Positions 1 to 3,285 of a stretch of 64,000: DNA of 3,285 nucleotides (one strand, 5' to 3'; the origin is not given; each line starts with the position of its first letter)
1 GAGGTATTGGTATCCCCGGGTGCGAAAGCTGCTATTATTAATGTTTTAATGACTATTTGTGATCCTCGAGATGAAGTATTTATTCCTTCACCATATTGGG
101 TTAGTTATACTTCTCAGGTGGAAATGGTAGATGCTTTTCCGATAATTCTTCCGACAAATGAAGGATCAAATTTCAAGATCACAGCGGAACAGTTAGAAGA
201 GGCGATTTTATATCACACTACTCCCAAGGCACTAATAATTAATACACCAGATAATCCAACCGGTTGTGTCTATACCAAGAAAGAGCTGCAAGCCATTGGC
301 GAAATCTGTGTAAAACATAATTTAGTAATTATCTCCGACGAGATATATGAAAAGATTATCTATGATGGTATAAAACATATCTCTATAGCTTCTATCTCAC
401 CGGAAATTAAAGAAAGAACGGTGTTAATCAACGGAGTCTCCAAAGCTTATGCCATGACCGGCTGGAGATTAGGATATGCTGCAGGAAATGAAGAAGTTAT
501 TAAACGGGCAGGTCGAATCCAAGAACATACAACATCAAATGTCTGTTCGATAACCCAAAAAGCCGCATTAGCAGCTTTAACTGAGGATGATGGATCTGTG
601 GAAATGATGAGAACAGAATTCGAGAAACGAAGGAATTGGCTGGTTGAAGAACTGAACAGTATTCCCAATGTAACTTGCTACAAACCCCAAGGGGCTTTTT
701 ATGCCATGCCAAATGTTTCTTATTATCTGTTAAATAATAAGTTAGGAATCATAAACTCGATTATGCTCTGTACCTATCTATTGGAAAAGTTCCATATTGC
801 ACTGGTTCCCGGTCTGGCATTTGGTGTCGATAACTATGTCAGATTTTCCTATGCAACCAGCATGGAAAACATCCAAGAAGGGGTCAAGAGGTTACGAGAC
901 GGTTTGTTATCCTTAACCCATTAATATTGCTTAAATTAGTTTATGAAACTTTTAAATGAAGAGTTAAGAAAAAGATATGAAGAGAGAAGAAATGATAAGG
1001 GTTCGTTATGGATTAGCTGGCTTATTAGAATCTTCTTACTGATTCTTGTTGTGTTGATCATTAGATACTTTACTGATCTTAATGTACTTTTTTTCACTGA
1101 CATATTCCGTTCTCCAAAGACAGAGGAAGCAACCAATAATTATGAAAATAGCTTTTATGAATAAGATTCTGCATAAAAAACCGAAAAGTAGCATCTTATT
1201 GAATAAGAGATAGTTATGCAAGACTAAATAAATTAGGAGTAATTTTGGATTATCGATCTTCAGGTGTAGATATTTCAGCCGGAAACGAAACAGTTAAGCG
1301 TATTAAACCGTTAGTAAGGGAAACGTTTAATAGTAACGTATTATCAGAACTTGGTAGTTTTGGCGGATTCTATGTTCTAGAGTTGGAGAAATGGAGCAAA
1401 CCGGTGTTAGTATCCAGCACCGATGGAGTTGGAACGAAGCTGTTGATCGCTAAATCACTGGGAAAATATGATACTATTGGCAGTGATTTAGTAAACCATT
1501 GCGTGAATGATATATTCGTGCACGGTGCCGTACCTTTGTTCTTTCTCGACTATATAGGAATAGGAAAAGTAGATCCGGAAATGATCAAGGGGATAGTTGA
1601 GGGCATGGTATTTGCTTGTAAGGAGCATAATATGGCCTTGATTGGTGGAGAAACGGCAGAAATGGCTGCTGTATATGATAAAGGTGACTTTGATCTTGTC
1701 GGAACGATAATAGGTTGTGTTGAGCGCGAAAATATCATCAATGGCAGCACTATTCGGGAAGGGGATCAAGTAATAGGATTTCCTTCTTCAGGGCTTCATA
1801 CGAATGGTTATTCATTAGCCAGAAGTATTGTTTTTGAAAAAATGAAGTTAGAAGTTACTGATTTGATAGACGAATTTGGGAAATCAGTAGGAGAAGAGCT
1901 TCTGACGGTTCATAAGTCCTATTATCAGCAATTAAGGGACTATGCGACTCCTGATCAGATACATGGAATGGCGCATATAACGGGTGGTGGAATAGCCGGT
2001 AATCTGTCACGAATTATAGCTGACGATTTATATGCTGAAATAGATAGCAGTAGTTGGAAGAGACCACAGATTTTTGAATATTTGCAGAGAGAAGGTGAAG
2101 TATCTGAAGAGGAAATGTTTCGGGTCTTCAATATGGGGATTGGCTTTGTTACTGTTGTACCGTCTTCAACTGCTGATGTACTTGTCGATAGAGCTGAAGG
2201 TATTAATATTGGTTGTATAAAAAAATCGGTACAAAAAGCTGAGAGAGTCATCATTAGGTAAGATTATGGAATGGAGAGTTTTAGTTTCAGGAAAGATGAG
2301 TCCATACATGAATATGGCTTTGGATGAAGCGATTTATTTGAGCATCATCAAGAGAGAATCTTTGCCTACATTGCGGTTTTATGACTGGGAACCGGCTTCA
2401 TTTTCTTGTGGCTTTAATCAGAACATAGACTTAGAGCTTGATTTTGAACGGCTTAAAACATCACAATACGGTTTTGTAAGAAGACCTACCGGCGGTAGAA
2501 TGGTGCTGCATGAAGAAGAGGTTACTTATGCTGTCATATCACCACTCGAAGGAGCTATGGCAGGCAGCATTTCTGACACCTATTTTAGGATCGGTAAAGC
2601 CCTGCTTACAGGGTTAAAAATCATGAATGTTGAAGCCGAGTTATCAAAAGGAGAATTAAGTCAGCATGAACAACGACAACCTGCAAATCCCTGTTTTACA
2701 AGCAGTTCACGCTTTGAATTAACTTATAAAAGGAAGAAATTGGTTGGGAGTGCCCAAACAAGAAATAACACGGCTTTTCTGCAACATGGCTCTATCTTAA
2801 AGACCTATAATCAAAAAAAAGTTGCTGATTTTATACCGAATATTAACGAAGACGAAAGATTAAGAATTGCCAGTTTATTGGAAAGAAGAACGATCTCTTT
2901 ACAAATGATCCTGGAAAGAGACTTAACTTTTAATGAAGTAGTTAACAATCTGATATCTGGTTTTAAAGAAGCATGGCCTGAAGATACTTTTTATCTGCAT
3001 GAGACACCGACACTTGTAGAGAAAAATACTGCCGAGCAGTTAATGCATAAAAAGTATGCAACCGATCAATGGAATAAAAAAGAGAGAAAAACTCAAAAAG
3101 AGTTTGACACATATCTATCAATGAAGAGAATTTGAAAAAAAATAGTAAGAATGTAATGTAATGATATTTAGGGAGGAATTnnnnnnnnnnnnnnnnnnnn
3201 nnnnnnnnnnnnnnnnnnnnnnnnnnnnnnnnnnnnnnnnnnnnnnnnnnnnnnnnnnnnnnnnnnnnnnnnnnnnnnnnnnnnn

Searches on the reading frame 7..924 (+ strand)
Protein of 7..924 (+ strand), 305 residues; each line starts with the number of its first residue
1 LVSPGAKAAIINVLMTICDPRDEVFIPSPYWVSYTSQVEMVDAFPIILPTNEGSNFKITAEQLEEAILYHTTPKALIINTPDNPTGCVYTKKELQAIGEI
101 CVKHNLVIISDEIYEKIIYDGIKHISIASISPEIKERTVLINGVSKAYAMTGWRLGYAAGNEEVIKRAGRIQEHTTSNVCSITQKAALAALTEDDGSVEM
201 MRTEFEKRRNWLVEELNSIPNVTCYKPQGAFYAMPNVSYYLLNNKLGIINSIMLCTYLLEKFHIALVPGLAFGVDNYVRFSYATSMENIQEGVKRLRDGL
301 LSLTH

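Call 7: search_protein_families(library=pfam, proteins=[window:7-924:+], max_evalue=0.001)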
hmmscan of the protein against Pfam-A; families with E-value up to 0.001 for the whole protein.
window:7-924:+ (305 aa): 1 family
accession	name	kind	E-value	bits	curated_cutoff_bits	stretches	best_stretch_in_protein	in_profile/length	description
PF00155.27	Aminotran_1_2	-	8.9e-62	209.8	19.7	1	2-296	71-361/361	Aminotransferase class I and II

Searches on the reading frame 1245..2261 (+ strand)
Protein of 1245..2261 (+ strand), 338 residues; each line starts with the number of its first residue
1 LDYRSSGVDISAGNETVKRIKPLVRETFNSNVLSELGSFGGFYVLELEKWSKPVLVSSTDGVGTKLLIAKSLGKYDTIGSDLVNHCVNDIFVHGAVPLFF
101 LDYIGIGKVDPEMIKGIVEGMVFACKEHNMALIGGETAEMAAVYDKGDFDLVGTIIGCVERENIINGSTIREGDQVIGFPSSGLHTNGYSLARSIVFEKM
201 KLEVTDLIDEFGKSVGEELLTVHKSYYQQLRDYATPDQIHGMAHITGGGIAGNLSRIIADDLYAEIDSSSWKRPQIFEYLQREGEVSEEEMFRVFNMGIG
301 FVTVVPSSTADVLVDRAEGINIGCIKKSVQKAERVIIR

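Call 7: search_protein_families(library=pfam, proteins=[window:1245-2261:+], max_evalue=0.001)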
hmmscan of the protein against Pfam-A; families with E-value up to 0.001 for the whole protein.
window:1245-2261:+ (338 aa): 2 families
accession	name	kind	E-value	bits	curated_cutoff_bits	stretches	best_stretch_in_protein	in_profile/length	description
PF02769.27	AIRS_C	-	3.9e-23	82.8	23.1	1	171-312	1-127/156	AIR synthase related protein, C-terminal domain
PF00586.29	AIRS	-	4.4e-23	82.3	24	1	54-159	14-112/112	AIR synthase related protein, N-terminal domain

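Call 93: search_protein_families(library=ncbifam, proteins=[window:1245-2261:+], max_evalue=0.00001)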
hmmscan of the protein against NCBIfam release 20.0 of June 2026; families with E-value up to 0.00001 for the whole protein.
window:1245-2261:+ (338 aa): 7 families
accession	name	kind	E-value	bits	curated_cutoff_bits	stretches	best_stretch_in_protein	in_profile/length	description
TIGR00878.1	purM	equivalog_domain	2.8e-110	368.6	236.35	1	1-318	1-317/332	phosphoribosylformylglycinamidine cyclo-ligase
TIGR01379.1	thiL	equivalog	2.5e-10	39.8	184.15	1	68-186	51-163/320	thiamine-phosphate kinase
TIGR00476.1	selD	equivalog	8e-09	35.1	125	1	85-289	83-269/311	selenide, water dikinase SelD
NF004353.0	PRK05731.2-2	equivalog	5.6e-08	32.2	301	1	72-200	48-176/311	thiamine-phosphate kinase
TIGR02124.1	hypE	equivalog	9.6e-08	31.4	251.6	1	74-256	61-227/332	hydrogenase expression/formation protein HypE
TIGR03267.1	methan_mark_2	hypoth_equivalog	8.4e-07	28.3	365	1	24-177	31-169/323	methanogenesis marker 2 protein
NF002098.0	PRK00943.1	equivalog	1.1e-06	27.8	299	0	86-287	88-271/347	selenide, water dikinase SelD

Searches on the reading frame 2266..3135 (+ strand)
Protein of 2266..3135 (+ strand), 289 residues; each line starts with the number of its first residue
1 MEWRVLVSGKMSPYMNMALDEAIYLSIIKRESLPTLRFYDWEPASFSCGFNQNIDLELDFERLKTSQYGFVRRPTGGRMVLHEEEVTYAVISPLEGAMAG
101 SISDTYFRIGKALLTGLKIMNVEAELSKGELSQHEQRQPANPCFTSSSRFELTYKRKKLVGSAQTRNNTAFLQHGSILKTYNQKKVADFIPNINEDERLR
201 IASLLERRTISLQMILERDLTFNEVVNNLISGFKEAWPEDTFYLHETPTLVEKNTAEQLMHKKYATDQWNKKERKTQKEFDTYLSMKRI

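Call 7: search_protein_families(library=pfam, proteins=[window:2266-3135:+], max_evalue=0.001)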
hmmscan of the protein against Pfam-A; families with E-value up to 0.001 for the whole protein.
window:2266-3135:+ (289 aa): 2 families
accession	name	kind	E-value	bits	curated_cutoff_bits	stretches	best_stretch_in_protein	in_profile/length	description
PF21948.1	LplA-B_cat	-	5.2e-33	115.1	27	1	13-233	2-199/200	Lipoyl protein ligase A/B catalytic domain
PF03099.24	BPL_LplA_LipB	-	5.9e-12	46.1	21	1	54-178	12-129/133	Biotin/lipoate A/B protein ligase family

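Call 93: search_protein_families(library=ncbifam, proteins=[window:2266-3135:+], max_evalue=0.00001)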
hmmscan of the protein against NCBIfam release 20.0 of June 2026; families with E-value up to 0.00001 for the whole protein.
window:2266-3135:+ (289 aa): 3 families
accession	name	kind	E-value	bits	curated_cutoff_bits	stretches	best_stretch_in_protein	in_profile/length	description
NF053750.1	LplA_large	exception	3.7e-20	72.4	480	2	13-127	10-127/248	lipoate-protein ligase large subunit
TIGR00545.2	lipoyltrans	equivalog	4.1e-17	62.1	280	2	147-271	119-240/328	lipoate--protein ligase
NF053751.1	LplAB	exception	3.4e-16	59.2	550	1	2-125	99-224/348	lipoate-protein ligase LplAB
